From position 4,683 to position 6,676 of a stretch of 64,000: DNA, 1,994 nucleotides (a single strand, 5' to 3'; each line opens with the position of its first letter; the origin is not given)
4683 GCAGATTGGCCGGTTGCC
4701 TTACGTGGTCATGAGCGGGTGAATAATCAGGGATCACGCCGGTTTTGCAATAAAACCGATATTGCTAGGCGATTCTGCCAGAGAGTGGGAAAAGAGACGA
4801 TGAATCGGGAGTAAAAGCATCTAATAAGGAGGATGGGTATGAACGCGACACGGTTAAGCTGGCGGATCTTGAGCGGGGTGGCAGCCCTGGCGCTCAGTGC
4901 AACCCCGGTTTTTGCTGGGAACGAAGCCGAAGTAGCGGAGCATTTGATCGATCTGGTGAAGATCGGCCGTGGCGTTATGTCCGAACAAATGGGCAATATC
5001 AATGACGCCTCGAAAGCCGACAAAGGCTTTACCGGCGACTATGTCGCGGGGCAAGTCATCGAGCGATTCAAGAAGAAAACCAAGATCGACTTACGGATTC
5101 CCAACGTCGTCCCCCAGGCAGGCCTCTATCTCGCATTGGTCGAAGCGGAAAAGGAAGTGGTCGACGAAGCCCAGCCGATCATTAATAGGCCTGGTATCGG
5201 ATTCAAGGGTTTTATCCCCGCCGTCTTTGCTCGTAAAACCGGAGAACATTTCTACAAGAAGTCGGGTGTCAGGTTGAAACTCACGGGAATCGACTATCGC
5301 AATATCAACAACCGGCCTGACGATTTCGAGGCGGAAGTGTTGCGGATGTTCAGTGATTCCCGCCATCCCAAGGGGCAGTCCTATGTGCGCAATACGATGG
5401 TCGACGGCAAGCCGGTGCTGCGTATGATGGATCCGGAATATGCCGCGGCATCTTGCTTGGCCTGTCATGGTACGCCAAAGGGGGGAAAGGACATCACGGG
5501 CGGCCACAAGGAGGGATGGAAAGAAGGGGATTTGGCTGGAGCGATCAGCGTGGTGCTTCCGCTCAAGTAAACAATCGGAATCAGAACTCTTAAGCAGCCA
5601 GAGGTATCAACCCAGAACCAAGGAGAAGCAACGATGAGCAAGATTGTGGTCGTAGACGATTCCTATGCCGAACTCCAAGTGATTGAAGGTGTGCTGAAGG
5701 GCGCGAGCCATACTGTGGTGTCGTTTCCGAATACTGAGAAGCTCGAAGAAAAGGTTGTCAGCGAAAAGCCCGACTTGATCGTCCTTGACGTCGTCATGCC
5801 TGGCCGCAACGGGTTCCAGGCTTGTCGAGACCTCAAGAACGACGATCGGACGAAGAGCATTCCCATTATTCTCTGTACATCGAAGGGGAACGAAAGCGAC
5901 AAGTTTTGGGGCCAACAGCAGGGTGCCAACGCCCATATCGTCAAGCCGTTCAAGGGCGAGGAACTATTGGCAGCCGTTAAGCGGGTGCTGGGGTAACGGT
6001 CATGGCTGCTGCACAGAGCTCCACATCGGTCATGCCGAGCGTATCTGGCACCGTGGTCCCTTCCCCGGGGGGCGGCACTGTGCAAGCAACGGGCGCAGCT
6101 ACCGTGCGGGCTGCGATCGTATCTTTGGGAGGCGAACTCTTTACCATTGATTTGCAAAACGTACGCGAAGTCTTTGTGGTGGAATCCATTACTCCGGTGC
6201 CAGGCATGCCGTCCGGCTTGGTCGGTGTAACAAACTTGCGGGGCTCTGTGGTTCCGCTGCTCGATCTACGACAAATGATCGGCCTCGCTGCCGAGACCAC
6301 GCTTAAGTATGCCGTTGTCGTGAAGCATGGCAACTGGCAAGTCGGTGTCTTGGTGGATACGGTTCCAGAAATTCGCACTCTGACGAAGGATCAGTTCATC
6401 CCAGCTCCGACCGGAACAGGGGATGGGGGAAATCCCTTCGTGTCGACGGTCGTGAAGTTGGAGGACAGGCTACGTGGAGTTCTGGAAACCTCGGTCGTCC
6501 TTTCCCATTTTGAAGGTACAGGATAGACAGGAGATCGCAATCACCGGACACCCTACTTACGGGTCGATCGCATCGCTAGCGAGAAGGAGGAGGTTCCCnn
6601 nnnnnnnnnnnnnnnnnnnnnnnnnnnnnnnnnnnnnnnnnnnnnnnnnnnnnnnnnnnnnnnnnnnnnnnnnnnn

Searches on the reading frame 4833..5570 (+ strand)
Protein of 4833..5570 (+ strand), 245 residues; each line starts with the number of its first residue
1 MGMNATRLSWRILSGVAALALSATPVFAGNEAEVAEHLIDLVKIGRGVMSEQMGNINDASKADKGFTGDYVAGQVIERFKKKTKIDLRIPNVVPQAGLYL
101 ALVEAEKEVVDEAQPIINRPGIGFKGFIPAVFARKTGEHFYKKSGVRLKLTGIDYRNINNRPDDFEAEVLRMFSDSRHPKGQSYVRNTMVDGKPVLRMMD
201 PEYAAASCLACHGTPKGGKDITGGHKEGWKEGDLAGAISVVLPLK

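Call 7: search_protein_families(library=pfam, proteins=[window:4833-5570:+], max_evalue=0.001)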
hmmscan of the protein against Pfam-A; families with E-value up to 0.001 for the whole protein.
window:4833-5570:+ (245 aa): 2 families
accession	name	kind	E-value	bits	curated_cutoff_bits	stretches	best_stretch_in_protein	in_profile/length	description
PF11845.13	Tll0287-like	-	9e-26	91.5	24.1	1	95-243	11-144/144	Tll0287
PF13442.11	Cytochrome_CBB3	-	0.00016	22.4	27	0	205-231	11-34/68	Cytochrome C oxidase, cbb3-type, subunit III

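Call 8: search_protein_families(library=ncbifam, proteins=[window:4833-5570:+], max_evalue=0.01)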
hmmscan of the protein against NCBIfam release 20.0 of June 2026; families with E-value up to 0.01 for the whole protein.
window:4833-5570:+ (245 aa): 0 families

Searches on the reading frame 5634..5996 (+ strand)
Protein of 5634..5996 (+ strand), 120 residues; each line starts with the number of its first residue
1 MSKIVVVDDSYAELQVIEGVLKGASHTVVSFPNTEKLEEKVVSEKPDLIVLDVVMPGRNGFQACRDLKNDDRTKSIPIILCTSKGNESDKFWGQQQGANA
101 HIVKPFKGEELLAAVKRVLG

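Call 7: search_protein_families(library=pfam, proteins=[window:5634-5996:+], max_evalue=0.001)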
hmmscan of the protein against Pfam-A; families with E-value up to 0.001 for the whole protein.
window:5634-5996:+ (120 aa): 1 family
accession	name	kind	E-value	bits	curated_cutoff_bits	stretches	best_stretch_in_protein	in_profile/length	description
PF00072.30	Response_reg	-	1.4e-23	83.6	30.2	1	4-116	1-111/111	Response regulator receiver domain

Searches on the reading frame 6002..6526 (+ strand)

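Call 7: search_protein_families(library=pfam, proteins=[window:6002-6526:+], max_evalue=0.001)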
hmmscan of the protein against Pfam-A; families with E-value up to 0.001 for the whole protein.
window:6002-6526:+ (174 aa): 1 family
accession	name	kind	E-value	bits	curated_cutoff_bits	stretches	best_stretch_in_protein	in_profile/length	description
PF01584.24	CheW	-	6.7e-30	104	23.5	1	39-169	4-136/138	CheW-like domain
